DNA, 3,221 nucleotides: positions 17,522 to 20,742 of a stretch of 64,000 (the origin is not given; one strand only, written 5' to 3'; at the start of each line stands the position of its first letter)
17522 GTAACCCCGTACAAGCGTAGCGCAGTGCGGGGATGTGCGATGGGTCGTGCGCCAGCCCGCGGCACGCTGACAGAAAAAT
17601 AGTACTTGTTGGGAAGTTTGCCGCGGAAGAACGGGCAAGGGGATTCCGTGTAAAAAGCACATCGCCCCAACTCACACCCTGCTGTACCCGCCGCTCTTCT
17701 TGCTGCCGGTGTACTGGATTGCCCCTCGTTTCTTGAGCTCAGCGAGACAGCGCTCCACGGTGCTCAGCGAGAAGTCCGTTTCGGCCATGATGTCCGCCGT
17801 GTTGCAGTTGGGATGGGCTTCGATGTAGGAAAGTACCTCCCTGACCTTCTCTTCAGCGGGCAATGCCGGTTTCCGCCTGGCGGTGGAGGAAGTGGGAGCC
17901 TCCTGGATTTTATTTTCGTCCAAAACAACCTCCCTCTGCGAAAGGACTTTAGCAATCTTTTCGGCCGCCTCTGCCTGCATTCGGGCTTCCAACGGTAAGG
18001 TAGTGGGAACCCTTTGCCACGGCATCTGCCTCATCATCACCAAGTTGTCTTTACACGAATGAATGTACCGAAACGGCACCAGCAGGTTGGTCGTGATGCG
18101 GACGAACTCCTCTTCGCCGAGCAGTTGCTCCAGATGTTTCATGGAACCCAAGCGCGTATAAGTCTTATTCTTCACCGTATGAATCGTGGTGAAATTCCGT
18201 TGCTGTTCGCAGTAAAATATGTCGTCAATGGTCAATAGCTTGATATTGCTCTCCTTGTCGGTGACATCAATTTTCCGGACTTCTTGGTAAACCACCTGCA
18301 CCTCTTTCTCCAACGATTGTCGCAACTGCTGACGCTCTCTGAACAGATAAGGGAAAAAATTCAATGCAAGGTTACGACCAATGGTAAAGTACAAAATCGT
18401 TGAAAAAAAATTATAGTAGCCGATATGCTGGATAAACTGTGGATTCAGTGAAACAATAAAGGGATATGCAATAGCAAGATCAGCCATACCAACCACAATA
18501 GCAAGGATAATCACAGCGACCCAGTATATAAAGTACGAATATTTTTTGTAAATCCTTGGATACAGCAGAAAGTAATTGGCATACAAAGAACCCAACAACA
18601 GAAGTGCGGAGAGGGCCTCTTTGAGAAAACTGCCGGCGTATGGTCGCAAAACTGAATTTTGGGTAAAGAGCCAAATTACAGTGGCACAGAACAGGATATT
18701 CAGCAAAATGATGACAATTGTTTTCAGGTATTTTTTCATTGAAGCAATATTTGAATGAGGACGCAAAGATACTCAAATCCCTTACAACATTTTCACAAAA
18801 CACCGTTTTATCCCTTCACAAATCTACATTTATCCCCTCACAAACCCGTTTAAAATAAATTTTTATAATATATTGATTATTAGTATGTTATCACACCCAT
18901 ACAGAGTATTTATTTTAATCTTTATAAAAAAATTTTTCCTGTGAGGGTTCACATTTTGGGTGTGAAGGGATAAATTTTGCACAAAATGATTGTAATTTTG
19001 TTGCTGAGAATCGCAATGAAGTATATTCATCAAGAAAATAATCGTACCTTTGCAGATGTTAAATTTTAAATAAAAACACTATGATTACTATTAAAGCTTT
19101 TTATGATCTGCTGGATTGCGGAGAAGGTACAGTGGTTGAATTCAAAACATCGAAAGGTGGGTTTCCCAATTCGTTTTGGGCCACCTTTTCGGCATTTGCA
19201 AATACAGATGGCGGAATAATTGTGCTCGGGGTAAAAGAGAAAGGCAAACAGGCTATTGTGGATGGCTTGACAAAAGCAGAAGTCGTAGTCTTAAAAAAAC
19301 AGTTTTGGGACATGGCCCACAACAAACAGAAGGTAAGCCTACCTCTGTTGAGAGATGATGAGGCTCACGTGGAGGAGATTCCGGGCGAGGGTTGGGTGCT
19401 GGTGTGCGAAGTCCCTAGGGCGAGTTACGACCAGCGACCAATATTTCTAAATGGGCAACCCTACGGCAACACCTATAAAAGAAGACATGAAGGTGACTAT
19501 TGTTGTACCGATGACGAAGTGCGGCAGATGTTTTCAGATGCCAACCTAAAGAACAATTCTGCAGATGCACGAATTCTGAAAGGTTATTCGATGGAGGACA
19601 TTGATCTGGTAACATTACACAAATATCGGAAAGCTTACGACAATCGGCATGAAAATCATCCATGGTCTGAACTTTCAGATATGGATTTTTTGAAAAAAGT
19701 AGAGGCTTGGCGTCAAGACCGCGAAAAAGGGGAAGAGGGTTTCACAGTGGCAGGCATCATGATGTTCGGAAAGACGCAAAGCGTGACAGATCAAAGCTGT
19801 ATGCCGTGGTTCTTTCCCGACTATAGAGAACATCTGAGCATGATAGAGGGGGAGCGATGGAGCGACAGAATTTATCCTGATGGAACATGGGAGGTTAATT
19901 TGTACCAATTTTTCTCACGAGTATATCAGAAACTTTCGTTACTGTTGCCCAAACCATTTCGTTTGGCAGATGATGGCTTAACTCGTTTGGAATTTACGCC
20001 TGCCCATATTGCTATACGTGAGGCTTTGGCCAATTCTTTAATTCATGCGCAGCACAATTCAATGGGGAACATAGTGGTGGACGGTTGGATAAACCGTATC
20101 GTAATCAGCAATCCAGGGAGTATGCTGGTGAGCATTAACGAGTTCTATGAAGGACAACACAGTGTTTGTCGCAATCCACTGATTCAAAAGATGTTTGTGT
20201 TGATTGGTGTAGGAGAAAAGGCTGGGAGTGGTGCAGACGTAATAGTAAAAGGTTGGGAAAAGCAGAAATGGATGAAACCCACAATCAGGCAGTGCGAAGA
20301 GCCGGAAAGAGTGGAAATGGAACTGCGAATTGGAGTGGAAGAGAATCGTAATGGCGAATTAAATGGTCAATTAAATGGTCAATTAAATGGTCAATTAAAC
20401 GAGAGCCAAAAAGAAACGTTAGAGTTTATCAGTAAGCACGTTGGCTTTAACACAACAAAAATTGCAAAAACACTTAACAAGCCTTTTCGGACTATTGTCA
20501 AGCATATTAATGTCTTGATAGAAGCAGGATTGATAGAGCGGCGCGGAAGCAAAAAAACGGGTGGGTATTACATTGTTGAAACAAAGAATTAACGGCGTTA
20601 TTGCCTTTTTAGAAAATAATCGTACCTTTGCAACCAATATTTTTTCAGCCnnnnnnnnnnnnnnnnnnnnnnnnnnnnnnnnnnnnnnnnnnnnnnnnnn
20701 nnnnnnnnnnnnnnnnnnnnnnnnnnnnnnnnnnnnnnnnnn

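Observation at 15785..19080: Duplicated membrane-anchored LytTR + winged-helix regulators with mirror-symmetric, 21-bp-phased repeat sites in their divergent promoters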

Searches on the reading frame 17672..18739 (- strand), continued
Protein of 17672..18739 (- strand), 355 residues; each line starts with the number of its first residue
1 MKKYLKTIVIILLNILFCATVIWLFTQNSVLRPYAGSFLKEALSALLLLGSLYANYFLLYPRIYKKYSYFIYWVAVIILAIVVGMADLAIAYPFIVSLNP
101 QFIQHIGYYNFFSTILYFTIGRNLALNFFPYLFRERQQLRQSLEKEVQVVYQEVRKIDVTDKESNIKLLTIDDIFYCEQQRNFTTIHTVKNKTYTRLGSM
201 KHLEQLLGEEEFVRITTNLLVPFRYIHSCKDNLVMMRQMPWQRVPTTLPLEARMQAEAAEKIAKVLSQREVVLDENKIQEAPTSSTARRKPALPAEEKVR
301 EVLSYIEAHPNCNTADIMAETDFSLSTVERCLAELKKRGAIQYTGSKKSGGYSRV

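Call 37: search_solved_structures(query=A2, max_evalue=1, show_alignments=2)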
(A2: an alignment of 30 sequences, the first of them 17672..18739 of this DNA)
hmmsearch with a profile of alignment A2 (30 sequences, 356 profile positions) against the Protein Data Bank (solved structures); distinct sequences matched with E-value up to 1: 6.
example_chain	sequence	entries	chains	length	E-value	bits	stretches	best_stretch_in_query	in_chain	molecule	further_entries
3hdi_A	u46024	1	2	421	0.21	13.9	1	137-218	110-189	Processing protease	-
2m45_A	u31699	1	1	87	0.41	12.9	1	282-342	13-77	Minichromosome maintenance protein MCM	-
1eqf_A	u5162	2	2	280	0.52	12.6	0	62-144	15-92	RNA POLYMERASE II TRANSCRIPTION INITIATION FACTOR | Transcription initiation factor TFIID subunit 1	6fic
4lb5_A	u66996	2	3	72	0.54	12.5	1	293-341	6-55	Protein kinase containing Z-DNA binding domains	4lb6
5j6x_A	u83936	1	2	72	0.67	12.2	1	295-341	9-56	Z-DNA binding protein kinase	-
7duv_A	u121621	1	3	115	0.91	11.8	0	266-311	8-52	SegB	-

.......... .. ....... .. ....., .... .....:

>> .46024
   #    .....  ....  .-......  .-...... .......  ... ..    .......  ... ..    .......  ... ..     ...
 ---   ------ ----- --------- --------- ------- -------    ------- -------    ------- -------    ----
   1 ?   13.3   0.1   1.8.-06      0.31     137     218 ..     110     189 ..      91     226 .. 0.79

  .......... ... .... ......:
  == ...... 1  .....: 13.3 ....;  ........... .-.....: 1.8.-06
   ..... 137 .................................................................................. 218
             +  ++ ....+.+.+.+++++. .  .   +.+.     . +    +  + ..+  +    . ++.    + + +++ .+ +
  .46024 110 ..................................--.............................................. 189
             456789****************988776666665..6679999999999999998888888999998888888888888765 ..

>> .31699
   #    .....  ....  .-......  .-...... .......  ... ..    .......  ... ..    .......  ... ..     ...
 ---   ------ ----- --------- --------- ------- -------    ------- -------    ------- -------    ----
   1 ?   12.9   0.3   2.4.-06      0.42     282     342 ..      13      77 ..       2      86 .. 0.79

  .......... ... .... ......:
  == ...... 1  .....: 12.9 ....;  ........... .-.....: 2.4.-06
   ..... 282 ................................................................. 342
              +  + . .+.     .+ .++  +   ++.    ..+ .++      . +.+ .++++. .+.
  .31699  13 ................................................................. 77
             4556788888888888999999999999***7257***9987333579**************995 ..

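Call 39: fold_search(model_id=the predicted structure, library=pdb)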
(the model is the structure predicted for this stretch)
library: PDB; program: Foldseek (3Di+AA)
matches with E <= 10: 1533; with E <= 0.001: 12
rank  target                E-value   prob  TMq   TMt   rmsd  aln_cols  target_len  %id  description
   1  3d6w_B                9.5e-06  1.00  0.26  0.78   2.6       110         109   13  LytTr DNA-binding domain of putative methyl-accepting/DNA response regulator from Bacillus cereus. (released 2008-07-15)
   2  4xqj_D                2.5e-05  1.00  0.23  0.74   2.8       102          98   20  Crystal structure of AgrA LytTR domain in complex with promoters (released 2016-04-06)
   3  3bs1_A                2.8e-05  1.00  0.24  0.75   2.9       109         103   20  Structure of the Staphylococcus aureus AgrA LytTR Domain Bound to DNA Reveals a Beta Fold with a Novel Mode of Binding (released 2008-04-08)
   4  4xqj_A                2.8e-05  1.00  0.23  0.74   2.8       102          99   20  Crystal structure of AgrA LytTR domain in complex with promoters (released 2016-04-06)
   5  3d6w_A                4.3e-05  1.00  0.26  0.75   2.8       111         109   15  LytTr DNA-binding domain of putative methyl-accepting/DNA response regulator from Bacillus cereus. (released 2008-07-15)
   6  4g4k_B                7.9e-05  1.00  0.24  0.76   3.0       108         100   21  Structure of the Staphylococcus aureus AgrA LytTR Domain (released 2012-12-19)
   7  4g4k_A                9.3e-05  1.00  0.24  0.76   2.8       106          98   21  Structure of the Staphylococcus aureus AgrA LytTR Domain (released 2012-12-19)
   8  4cbv_A                1.2e-04  1.00  0.23  0.30   8.1       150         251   15  X-ray structure of full-length ComE from Streptococcus pneumoniae. (released 2014-02-12)
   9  4cbv_F                3.1e-04  1.00  0.26  0.34  12.3       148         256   14  X-ray structure of full-length ComE from Streptococcus pneumoniae. (released 2014-02-12)
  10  4cbv_E                3.2e-04  1.00  0.24  0.34   7.3       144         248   14  X-ray structure of full-length ComE from Streptococcus pneumoniae. (released 2014-02-12)
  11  4cbv_C                4.3e-04  1.00  0.23  0.31   8.2       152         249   14  X-ray structure of full-length ComE from Streptococcus pneumoniae. (released 2014-02-12)
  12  4cbv_D                4.7e-04  1.00  0.25  0.34  12.3       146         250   15  X-ray structure of full-length ComE from Streptococcus pneumoniae. (released 2014-02-12)
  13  9mj5_B                5.2e-03  0.93  0.15  0.25  15.6       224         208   13  Catalytic domain of human DNA polymerase alpha in complex with DNA and RPA (released 2025-02-19)
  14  8rxh_Sa               8.4e-03  1.00  0.15  0.45  17.7        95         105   18  CRYO-EM STRUCTURE OF LEISHMANIA MAJOR 80S RIBOSOME WITH A/P/E-site tRNA AND mRNA : PARENTAL STRAIN (released 2024-05-15)
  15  3bj6_A                9.4e-03  1.00  0.17  0.38   8.8       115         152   14  Crystal structure of MarR family transcription regulator SP03579 (released 2007-12-18)
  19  3lmm_B                1.2e-02  0.89  0.16  0.11  17.1       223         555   12  Crystal Structure of the DIP2311 protein from Corynebacterium diphtheriae, Northeast Structural Genomics Consortium Ta (released 2010-02-16)
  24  4kmf_A                2.1e-02  1.00  0.16  0.81   2.0        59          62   17  Crystal structure of Zalpha domain from Carassius auratus PKZ in complex with Z-DNA (released 2013-07-03)
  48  3lmm_D                4.3e-02  0.99  0.16  0.11  12.9       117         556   14  Crystal Structure of the DIP2311 protein from Corynebacterium diphtheriae, Northeast Structural Genomics Consortium Ta (released 2010-02-16)
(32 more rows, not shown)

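Call 63: search_protein_families(library=pfam, proteins=[L002:6819-8243:-, L034:2199-2699:-, L036:1615-2658:-, L019:2090-2632:-, L002:1622-3754:-, L083:520-2553:-], max_evalue=0.01)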
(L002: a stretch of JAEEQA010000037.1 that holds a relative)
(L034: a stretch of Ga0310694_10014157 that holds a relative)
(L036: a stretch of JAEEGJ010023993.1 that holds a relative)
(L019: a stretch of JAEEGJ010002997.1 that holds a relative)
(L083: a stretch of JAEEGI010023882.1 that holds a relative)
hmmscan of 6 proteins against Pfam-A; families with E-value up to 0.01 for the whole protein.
L002:6819-8243:- (474 aa): 2 families
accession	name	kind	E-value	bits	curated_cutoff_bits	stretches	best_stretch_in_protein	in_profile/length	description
PF18962.6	Por_Secre_tail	-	3.2e-18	66.2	27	1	404-471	1-73/75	Secretion system C-terminal sorting domain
PF13573.12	SprB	-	5e-12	45.7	28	2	250-275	11-36/37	SprB repeat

L034:2199-2699:- (166 aa): 0 families

L036:1615-2658:- (347 aa): 0 families

L019:2090-2632:- (180 aa): 0 families

L002:1622-3754:- (710 aa): 3 families
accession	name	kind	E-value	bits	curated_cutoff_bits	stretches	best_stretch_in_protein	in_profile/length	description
PF09603.15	Fib_succ_major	-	2.7e-33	116.3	33.9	1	505-709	1-187/187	Fibrobacter succinogenes major domain (Fib_succ_major)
PF01483.27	P_proprotein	-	7.7e-08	32.8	21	1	313-342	5-34/86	Proprotein convertase P-domain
PF18962.6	Por_Secre_tail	-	0.00012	22.7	27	1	111-180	3-72/75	Secretion system C-terminal sorting domain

L083:520-2553:- (677 aa): 1 family
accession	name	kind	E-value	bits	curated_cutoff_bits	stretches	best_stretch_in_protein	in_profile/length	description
PF18962.6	Por_Secre_tail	-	2.9e-05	24.7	27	1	596-674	1-73/75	Secretion system C-terminal sorting domain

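Call 69: find_encoding_contigs(protein=P0137, flank=3000, max_places=4)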
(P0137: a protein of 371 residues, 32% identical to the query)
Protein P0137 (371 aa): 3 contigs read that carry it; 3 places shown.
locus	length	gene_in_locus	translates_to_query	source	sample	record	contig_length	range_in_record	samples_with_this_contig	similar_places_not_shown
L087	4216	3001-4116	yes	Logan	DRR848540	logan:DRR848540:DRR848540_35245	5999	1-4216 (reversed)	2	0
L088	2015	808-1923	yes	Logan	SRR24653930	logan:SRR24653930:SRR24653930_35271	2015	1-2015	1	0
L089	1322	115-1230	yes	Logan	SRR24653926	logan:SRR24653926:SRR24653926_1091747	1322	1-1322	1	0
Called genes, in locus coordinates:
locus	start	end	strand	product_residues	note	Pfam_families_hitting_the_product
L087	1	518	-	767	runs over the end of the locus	?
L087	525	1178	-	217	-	-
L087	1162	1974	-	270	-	-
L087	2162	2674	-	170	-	-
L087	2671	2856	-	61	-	-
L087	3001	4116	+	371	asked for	PF12802:MarR_2 (faint), PF04397:LytTR, PF01325:Fe_dep_repress (faint), PF09339:HTH_IclR (faint), PF13412:HTH_24, PF01022:HTH_5 (weak)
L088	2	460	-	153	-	?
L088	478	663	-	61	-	-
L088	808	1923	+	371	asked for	PF12802:MarR_2 (faint), PF04397:LytTR, PF01325:Fe_dep_repress (faint), PF09339:HTH_IclR (faint), PF13412:HTH_24, PF01022:HTH_5 (weak)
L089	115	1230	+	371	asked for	PF12802:MarR_2 (faint), PF04397:LytTR, PF01325:Fe_dep_repress (faint), PF09339:HTH_IclR (faint), PF13412:HTH_24, PF01022:HTH_5 (weak)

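Call 70: search_protein_families(library=pfam, alignment_id=A5, max_evalue=0.001)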
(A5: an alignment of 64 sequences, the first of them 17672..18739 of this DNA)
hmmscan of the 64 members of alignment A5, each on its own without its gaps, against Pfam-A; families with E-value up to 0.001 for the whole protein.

A. member 1, window:17672-18739:- (355 aa): 4 families
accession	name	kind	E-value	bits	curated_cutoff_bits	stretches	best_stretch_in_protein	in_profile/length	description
PF04397.21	LytTR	-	1.1e-09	38.8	22.6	1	165-230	2-66/98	LytTr DNA-binding domain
PF13412.12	HTH_24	-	1.2e-05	25.3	21.9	1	298-341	4-47/48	Winged helix-turn-helix DNA-binding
PF12802.13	MarR_2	-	0.00011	22.7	27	1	302-347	10-56/61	MarR family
PF09339.16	HTH_IclR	-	0.00041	20.5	22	1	301-343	7-50/52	IclR helix-turn-helix domain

B. families by the number of members that match (of 64 scanned): 31 families (the first 25 are shown)
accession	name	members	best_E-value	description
PF04397.21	LytTR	63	9.6e-13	LytTr DNA-binding domain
PF13412.12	HTH_24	41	7e-10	Winged helix-turn-helix DNA-binding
PF12802.13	MarR_2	32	1.9e-09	MarR family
PF09339.16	HTH_IclR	24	1.3e-09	IclR helix-turn-helix domain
PF01047.28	MarR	21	5.9e-08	MarR family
PF01978.25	TrmB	17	1e-06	Sugar-specific transcriptional regulator TrmB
PF01022.26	HTH_5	15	5.7e-07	Bacterial regulatory protein, arsR family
PF13545.12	HTH_Crp_2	15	3.9e-06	Crp-like helix-turn-helix domain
PF08279.18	HTH_11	7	1.8e-07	HTH domain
PF25213.1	HVO_A0261_N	6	4.6e-05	HVO_A0261 N-terminal domain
PF01325.25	Fe_dep_repress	5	5.1e-06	Iron dependent repressor, N-terminal DNA binding domain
PF13463.12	HTH_27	3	8.5e-05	Winged helix DNA-binding domain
PF12840.13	HTH_20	2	3.6e-07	Helix-turn-helix domain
PF00325.26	Crp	2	1.2e-06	Bacterial regulatory proteins, crp family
PF14947.12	HTH_45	2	1.4e-06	Winged helix-turn-helix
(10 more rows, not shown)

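Call 75: search_protein_families(library=padloc, proteins=[window:17672-18739:-], max_evalue=0.001)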
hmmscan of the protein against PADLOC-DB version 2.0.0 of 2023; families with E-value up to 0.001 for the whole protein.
window:17672-18739:- (355 aa): 3 families
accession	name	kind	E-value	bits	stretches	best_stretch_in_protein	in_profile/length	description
PDLC03928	PsyrT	-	6.3e-05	19.4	1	289-346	357-414/689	-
PDLC03963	SoFic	-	0.00034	18.1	1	285-348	281-345/361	-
PDLC01858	CARF3--CARF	-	0.00058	17.8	1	270-343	118-189/204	-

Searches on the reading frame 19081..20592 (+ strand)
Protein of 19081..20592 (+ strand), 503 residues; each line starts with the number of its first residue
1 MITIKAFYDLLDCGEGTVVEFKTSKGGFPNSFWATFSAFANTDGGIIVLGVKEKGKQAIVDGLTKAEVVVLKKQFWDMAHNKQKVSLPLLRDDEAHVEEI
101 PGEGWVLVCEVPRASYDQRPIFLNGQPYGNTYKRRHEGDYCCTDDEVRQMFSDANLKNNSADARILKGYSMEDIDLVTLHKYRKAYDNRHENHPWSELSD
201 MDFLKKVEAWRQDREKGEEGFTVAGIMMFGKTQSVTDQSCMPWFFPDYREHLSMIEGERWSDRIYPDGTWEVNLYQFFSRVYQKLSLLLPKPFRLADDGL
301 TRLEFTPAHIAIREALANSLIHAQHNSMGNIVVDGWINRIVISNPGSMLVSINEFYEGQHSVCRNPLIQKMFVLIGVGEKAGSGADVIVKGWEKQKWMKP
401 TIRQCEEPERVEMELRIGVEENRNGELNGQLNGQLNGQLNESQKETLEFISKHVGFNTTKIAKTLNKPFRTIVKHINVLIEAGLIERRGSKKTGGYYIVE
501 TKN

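Call 3: search_protein_families(library=pfam, proteins=[window:19081-20592:+], max_evalue=1)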
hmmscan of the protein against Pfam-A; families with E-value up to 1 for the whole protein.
window:19081-20592:+ (503 aa): 13 families
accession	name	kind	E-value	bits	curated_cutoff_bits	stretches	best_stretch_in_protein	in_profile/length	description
PF04326.19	SLFN_AlbA_2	-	1.6e-13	51.6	25.3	1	15-139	1-114/118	Schlafen, AlbA_2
PF13749.12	HATPase_c_4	-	3.3e-10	40.3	26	1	331-405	4-81/89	Putative ATP-dependent DNA helicase recG C-terminal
PF25212.1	HVO_A0114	-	0.007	16.6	27.6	1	433-491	14-72/84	HVO_A0114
PF12802.13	MarR_2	-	0.016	15.8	27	1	439-492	3-57/61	MarR family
PF12840.13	HTH_20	-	0.017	15.5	27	1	455-488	18-51/51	Helix-turn-helix domain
PF04182.18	B-block_TFIIIC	-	0.018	15.5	22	1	443-489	4-52/73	B-block binding subunit of TFIIIC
PF13730.12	HTH_36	-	0.02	15.1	25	1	458-485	28-55/55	Helix-turn-helix domain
PF14947.12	HTH_45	-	0.021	15.3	25.5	1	447-497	12-57/77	Winged helix-turn-helix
PF01978.25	TrmB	-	0.026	14.8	25.6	1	450-498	17-64/68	Sugar-specific transcriptional regulator TrmB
PF13463.12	HTH_27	-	0.045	14.5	22.2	1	457-499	20-62/68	Winged helix DNA-binding domain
PF22194.2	F-93_WHD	-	0.1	13.1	28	1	447-492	3-52/62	F-93, winged-helix domain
PF01047.28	MarR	-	0.15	12.4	24.6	1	439-490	1-52/59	MarR family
PF13412.12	HTH_24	-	0.22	11.5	21.9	1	439-486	1-48/48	Winged helix-turn-helix DNA-binding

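Call 32: search_protein_families(library=ncbifam, proteins=[window:19081-20592:+], max_evalue=0.1)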
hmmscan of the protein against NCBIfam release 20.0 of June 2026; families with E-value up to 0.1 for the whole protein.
window:19081-20592:+ (503 aa): 5 families
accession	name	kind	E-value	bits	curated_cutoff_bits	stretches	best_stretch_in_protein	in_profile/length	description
TIGR01884.1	cas_HTH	subfamily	0.00021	20.8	60.2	1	415-496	116-196/202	CRISPR-associated CARF protein Csa3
NF053606.1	Sta1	subfamily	0.0034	17.4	80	1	439-495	18-75/100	Sta1 family transcriptional regulator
NF053610.1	Sso10a_fam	subfamily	0.0085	16.1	60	1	455-498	17-56/64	Sso10a family chromatin protein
NF033788.1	HTH_metalloreg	subfamily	0.024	14.4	55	1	447-493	17-63/77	metalloregulator ArsR/SmtB family transcription factor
NF040939.2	trans_reg_lrs14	equivalog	0.096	12.7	90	0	439-491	19-72/103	Lrs14 family HTH-type transcriptional regulator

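Call 75: search_protein_families(library=padloc, proteins=[window:19081-20592:+], max_evalue=0.001)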
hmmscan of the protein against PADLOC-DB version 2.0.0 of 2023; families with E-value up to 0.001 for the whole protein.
window:19081-20592:+ (503 aa): 12 families
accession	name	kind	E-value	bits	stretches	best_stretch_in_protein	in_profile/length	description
PDLC02394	pAgo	-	2.4e-11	40.2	1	34-348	59-356/1121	-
PDLC02402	Aga_SIR2-PNTD1-PNTD2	-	5.7e-11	39.3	1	154-386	304-533/876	Class I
PDLC02418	Aga_SIR2-Kinase-PNTD1-PNTD2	-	4.1e-06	23.3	1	155-384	164-409/756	Class I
PDLC01850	CARF3--CARF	-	2e-05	22.6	1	418-492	122-196/209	-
PDLC01438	Csa3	-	8.2e-05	20.8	1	419-500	126-202/305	"CAS-I,CAS-II,CAS-III,CAS-IV,CAS-V,CAS-VI; associated_signaling"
PDLC01853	CARF3--CARF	-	0.00011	20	1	437-499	134-198/209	-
PDLC01268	CasR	-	0.00012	20.1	1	432-497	120-175/179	"CAS-I,CAS-II,CAS-III,CAS-IV,CAS-V,CAS-VI; associated_signaling"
PDLC01866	CARF3--CARF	-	0.00026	19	1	436-493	134-191/207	-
PDLC01434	CasR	-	0.00029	18.8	1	435-492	124-177/191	"CAS-I,CAS-II,CAS-III,CAS-IV,CAS-V,CAS-VI; associated_signaling"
PDLC01879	CARF3--CARF_TM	-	0.00056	17.6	1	438-491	153-203/222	-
PDLC01852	CARF3--CARF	-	0.00058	17.8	0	434-493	136-195/208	-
PDLC03963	SoFic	-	0.00083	16.8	0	435-498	288-350/361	-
